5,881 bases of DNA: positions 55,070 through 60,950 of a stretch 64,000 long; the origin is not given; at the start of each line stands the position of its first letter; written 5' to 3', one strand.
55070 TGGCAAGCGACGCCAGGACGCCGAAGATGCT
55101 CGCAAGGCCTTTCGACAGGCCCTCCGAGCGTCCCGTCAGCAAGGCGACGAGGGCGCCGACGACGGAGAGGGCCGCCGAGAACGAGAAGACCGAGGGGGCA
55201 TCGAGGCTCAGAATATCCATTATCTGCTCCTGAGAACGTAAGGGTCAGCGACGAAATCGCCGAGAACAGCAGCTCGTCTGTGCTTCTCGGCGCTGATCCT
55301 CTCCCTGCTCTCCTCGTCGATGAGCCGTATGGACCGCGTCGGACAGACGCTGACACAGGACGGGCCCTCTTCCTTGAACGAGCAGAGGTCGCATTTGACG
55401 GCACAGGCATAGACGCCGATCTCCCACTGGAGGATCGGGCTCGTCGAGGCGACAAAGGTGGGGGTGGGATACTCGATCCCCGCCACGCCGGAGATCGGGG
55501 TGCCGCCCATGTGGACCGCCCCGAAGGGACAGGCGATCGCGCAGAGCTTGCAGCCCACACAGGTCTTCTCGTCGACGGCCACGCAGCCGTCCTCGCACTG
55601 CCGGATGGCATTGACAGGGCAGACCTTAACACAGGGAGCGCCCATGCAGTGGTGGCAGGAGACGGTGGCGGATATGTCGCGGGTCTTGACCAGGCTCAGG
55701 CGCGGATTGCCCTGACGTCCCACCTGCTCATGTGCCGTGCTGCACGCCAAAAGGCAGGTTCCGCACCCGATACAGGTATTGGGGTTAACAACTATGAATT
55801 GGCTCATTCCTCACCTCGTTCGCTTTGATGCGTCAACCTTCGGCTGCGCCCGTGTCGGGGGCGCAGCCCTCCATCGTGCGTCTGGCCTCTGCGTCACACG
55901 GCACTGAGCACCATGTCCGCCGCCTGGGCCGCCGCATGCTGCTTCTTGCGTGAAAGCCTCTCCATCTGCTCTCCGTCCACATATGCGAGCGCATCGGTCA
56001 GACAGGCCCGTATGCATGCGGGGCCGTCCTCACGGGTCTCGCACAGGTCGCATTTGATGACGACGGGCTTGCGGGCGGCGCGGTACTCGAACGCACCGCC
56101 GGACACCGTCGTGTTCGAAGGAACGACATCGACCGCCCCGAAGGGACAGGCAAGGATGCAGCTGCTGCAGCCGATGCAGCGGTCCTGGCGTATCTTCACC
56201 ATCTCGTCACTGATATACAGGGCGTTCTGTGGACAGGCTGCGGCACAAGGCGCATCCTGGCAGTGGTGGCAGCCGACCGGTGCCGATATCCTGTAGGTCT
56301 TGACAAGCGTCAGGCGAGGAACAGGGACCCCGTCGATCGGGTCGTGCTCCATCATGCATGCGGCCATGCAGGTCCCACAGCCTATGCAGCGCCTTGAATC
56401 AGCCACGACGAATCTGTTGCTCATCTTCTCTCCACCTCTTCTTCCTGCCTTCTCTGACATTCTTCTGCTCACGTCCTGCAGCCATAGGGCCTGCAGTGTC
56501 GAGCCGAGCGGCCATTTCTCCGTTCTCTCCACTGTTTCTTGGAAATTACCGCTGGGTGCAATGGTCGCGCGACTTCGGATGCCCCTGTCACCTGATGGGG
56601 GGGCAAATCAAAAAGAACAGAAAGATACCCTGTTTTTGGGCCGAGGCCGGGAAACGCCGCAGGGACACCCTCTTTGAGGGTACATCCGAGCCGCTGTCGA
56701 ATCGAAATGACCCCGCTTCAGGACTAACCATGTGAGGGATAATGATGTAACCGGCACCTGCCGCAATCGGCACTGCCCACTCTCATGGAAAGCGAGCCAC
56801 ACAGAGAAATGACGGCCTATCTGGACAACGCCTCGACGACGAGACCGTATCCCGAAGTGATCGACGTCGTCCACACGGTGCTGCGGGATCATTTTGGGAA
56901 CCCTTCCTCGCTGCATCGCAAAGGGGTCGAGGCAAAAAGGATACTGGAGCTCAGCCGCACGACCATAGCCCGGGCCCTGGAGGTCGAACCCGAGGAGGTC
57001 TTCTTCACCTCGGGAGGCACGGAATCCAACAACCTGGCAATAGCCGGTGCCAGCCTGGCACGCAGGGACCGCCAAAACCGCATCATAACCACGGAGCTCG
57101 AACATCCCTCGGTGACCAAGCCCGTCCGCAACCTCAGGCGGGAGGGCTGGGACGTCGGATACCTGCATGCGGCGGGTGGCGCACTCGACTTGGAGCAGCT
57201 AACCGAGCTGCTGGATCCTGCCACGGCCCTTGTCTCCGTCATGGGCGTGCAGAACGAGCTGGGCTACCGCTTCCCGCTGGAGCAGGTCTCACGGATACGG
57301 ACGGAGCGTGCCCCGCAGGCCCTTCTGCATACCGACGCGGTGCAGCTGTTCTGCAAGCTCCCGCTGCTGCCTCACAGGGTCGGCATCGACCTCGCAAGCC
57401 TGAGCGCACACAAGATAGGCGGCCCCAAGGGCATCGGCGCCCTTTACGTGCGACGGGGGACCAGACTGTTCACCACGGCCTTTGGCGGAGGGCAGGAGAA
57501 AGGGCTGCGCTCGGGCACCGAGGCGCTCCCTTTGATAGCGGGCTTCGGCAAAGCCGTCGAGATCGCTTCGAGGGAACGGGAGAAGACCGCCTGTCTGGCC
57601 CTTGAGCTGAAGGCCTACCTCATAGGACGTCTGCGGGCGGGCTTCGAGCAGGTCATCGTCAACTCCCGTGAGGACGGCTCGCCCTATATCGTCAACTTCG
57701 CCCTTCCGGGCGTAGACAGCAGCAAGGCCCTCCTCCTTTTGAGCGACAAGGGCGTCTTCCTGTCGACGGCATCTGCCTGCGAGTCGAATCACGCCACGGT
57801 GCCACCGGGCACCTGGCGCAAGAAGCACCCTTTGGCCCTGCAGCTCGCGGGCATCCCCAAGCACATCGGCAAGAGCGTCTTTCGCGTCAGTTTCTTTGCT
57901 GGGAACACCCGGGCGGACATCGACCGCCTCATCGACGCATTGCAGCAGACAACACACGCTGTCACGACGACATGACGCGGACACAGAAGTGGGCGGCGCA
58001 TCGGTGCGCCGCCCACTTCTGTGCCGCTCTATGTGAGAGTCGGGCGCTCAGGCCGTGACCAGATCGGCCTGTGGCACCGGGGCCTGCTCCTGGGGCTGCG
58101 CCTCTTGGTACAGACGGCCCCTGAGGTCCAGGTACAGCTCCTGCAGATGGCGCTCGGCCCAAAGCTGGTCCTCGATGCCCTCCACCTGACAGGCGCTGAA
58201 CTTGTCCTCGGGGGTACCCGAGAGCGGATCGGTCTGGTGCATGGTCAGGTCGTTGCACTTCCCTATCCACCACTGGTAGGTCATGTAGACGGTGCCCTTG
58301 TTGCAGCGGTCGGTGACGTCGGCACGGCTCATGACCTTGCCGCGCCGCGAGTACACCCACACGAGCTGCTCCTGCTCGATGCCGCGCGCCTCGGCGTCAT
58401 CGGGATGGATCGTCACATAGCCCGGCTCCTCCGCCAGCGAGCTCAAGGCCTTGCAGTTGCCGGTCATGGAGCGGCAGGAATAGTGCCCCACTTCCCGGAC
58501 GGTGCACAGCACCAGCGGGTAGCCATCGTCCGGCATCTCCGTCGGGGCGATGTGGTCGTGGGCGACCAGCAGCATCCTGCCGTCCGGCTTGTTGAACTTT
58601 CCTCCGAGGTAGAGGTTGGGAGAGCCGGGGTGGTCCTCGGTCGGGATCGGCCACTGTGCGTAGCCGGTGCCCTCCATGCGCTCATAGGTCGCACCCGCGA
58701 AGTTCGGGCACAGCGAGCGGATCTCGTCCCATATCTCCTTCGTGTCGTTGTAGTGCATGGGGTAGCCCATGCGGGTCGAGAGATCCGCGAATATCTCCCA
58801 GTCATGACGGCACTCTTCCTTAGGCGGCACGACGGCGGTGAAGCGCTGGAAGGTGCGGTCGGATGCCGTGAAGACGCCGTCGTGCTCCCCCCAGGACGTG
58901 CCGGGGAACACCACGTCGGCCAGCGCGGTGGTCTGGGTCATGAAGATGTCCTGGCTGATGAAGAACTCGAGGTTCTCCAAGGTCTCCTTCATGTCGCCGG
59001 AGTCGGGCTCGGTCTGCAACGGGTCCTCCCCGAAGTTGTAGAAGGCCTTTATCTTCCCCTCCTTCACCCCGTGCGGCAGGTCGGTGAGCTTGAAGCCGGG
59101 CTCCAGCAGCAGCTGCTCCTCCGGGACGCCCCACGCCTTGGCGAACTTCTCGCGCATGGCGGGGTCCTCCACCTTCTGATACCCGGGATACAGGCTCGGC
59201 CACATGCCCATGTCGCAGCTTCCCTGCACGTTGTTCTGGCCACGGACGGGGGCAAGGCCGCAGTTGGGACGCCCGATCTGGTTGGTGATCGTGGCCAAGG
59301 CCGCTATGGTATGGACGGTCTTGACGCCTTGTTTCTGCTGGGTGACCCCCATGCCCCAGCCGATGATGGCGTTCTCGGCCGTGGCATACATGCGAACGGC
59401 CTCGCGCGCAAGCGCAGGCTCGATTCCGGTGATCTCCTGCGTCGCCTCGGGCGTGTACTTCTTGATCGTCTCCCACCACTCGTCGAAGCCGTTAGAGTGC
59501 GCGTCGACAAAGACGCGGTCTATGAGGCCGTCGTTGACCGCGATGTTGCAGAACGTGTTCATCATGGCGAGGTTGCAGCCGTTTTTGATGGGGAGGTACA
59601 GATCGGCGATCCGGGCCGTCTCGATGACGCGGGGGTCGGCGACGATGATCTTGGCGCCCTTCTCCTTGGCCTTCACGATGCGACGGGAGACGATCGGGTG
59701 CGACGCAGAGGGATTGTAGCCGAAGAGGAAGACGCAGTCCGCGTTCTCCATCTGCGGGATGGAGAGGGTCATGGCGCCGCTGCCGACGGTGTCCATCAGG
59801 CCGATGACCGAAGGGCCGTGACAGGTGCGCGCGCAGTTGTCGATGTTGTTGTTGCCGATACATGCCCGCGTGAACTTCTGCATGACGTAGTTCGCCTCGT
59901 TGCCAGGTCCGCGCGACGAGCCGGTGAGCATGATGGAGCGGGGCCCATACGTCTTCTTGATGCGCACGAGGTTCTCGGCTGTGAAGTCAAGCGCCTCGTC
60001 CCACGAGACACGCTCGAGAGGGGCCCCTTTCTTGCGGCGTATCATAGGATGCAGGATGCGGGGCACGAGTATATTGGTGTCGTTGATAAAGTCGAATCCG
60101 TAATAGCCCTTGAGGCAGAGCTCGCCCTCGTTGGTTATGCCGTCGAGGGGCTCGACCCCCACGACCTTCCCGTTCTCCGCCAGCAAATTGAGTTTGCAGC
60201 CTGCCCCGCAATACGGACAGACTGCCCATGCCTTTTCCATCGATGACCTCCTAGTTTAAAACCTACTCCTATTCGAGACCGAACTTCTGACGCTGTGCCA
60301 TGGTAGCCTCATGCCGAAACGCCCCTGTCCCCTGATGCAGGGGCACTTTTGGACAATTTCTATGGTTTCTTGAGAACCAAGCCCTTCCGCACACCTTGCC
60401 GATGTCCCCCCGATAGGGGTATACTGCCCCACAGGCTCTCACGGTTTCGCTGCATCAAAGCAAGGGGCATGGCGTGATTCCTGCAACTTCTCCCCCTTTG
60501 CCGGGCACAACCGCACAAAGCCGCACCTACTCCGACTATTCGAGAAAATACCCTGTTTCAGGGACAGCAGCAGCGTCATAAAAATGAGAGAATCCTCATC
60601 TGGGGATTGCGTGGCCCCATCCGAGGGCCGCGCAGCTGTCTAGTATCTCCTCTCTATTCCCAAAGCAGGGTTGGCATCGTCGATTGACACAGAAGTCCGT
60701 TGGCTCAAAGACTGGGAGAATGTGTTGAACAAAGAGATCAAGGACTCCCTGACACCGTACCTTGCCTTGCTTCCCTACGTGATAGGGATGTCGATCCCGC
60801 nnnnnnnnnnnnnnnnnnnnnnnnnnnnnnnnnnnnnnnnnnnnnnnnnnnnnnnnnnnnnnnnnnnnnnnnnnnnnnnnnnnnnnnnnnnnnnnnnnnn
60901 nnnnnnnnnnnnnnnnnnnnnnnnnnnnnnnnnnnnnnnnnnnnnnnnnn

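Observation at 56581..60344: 24-nt motif shared by the fdhF and hyf upstream regions (candidate formate-regulon operator or leader structure)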

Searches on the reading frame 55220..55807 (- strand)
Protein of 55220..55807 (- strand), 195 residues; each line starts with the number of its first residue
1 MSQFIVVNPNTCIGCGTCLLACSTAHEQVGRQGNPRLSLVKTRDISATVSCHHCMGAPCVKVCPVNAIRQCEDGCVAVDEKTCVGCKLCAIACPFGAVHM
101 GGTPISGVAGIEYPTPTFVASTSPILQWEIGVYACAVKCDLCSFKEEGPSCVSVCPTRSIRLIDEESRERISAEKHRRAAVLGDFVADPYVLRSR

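Call 8: search_protein_families(library=pfam, proteins=[window:55220-55807:-])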
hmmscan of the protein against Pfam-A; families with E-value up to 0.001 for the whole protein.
window:55220-55807:- (195 aa): 14 families
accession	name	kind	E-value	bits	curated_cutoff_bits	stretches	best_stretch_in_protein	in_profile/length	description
PF12837.12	Fer4_6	-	5.3e-14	51.8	25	2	4-23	1-20/24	4Fe-4S binding domain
PF00037.32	Fer4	-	1.5e-12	47.2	21.1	2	77-98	2-23/24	4Fe-4S binding domain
PF13237.11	Fer4_10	-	7.3e-10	39.1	25.5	1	5-64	2-53/53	4Fe-4S dicluster domain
PF12838.12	Fer4_7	-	9.7e-10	39.2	27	2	51-97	2-52/52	4Fe-4S dicluster domain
PF14697.11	Fer4_21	-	3.2e-09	37.2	35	2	7-69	3-58/59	4Fe-4S dicluster domain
PF13187.11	Fer4_9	-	3.5e-09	37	27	2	12-68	2-52/52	4Fe-4S dicluster domain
PF25160.1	LdpA_Fe-S-bd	-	6.2e-09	35.9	27.6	1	57-100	7-45/49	LdpA Fe-S cluster-binding domain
PF13247.11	Fer4_11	-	1.8e-08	35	26.2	1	50-99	9-60/100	4Fe-4S dicluster domain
PF12797.12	Fer4_2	-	4e-07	30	24.5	1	5-23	3-21/22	4Fe-4S binding domain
PF13484.11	Fer4_16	-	1.1e-06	29.8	30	0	83-101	2-20/66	4Fe-4S double cluster binding domain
PF13183.11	Fer4_8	-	6.8e-05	23.8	27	1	11-66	4-67/68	4Fe-4S dicluster domain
PF12800.12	Fer4_4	-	0.00033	21.2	24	0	81-96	2-17/17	4Fe-4S binding domain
PF13459.11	Fer4_15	-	0.00052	21.1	22.4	0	5-69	1-65/66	4Fe-4S single cluster domain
PF12798.12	Fer4_3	-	0.00095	20.3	27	0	83-97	1-15/15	4Fe-4S binding domain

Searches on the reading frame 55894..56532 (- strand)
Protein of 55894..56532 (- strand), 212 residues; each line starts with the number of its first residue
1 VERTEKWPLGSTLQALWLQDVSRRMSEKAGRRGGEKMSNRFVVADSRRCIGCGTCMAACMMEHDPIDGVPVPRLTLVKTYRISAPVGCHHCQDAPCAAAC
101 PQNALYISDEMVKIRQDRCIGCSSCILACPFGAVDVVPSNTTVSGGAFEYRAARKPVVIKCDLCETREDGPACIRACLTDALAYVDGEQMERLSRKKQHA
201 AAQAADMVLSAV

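Call 8: search_protein_families(library=pfam, proteins=[window:55894-56532:-])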
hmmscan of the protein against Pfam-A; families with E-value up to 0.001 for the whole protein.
window:55894-56532:- (212 aa): 12 families
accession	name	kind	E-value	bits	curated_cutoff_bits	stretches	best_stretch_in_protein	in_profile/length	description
PF12838.12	Fer4_7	-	1.8e-15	57.5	27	3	88-133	2-52/52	4Fe-4S dicluster domain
PF13187.11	Fer4_9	-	2.1e-13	50.5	27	2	118-181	1-51/52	4Fe-4S dicluster domain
PF13237.11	Fer4_10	-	2.7e-12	46.8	25.5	3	85-130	6-53/53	4Fe-4S dicluster domain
PF12837.12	Fer4_6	-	3.9e-09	36.5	25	2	112-133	2-23/24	4Fe-4S binding domain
PF00037.32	Fer4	-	1e-08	35.1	21.1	1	112-134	1-23/24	4Fe-4S binding domain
PF14697.11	Fer4_21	-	1.8e-08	34.9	35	2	88-134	8-57/59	4Fe-4S dicluster domain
PF12797.12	Fer4_2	-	2.3e-08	33.9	24.5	2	111-131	2-22/22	4Fe-4S binding domain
PF25160.1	LdpA_Fe-S-bd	-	2.6e-08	33.9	27.6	1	93-136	6-45/49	LdpA Fe-S cluster-binding domain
PF13247.11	Fer4_11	-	3.8e-07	30.7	26.2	1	84-184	6-97/100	4Fe-4S dicluster domain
PF13484.11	Fer4_16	-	2.4e-06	28.7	30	0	118-143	1-25/66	4Fe-4S double cluster binding domain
PF13183.11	Fer4_8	-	0.00016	22.6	27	0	47-103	3-67/68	4Fe-4S dicluster domain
PF12800.12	Fer4_4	-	0.00051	20.6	24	1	117-132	2-17/17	4Fe-4S binding domain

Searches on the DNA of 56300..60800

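Call 14: search_rna_families(source=window, start=56300, end=60800, threshold=evalue, max_evalue=10)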
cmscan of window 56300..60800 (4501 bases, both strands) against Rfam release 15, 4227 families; matches with E-value up to 10: 7.
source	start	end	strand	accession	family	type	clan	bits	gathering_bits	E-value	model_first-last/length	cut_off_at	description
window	57982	58133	-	RF02346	ar35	Gene; sRNA;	-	30.5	45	0.0049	1-144/144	no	Alphaproteobacterial sRNA ar35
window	59768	59826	-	RF01989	SECIS_3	Cis-reg;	-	29.6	63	0.0011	1-59/59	no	Selenocysteine insertion sequence 3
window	57976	58035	+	RF03917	mir-4449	Gene; miRNA;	-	20.3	71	10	1-69/69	no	mir-4449 microRNA precursor family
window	57947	58022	+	RF02241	Xoo2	Gene; sRNA;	-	18.3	45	3.5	1-78/78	no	Xanthomonadaceae sRNA Xoo2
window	57984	58021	+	RF03930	mir-1909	Gene; miRNA;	-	18.1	80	5.1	1-72/72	no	mir-1909 microRNA precursor family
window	57978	58026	+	RF03667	MIR1031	Gene; miRNA;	-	15.8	100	2.8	1-183/183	no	MIR1031 microRNA precursor family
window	57912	57928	+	RF01497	ALIL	Cis-reg;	-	12.4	50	7.6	16-32/117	no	ALIL pseudoknot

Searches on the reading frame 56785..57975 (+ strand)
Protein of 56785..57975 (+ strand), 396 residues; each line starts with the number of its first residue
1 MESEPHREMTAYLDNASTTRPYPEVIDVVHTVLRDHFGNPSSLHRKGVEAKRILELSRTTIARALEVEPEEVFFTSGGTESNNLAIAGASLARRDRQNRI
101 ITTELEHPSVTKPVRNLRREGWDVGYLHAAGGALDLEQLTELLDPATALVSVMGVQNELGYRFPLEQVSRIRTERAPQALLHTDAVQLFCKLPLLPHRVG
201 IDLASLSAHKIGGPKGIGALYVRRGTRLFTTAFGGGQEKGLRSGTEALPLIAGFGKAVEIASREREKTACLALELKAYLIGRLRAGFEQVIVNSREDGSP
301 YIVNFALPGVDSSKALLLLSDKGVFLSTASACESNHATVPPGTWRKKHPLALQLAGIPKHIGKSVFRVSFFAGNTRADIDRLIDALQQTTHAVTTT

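Call 8: search_protein_families(library=pfam, proteins=[window:56785-57975:+])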
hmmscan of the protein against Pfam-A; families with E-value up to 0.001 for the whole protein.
window:56785-57975:+ (396 aa): 2 families
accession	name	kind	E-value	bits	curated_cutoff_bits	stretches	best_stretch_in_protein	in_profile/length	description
PF00266.25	Aminotran_5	-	2.7e-61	208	21.5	1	12-382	2-371/371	Aminotransferase class-V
PF00155.27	Aminotran_1_2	-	2.2e-07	30.9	19.7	1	62-171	52-171/361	Aminotransferase class I and II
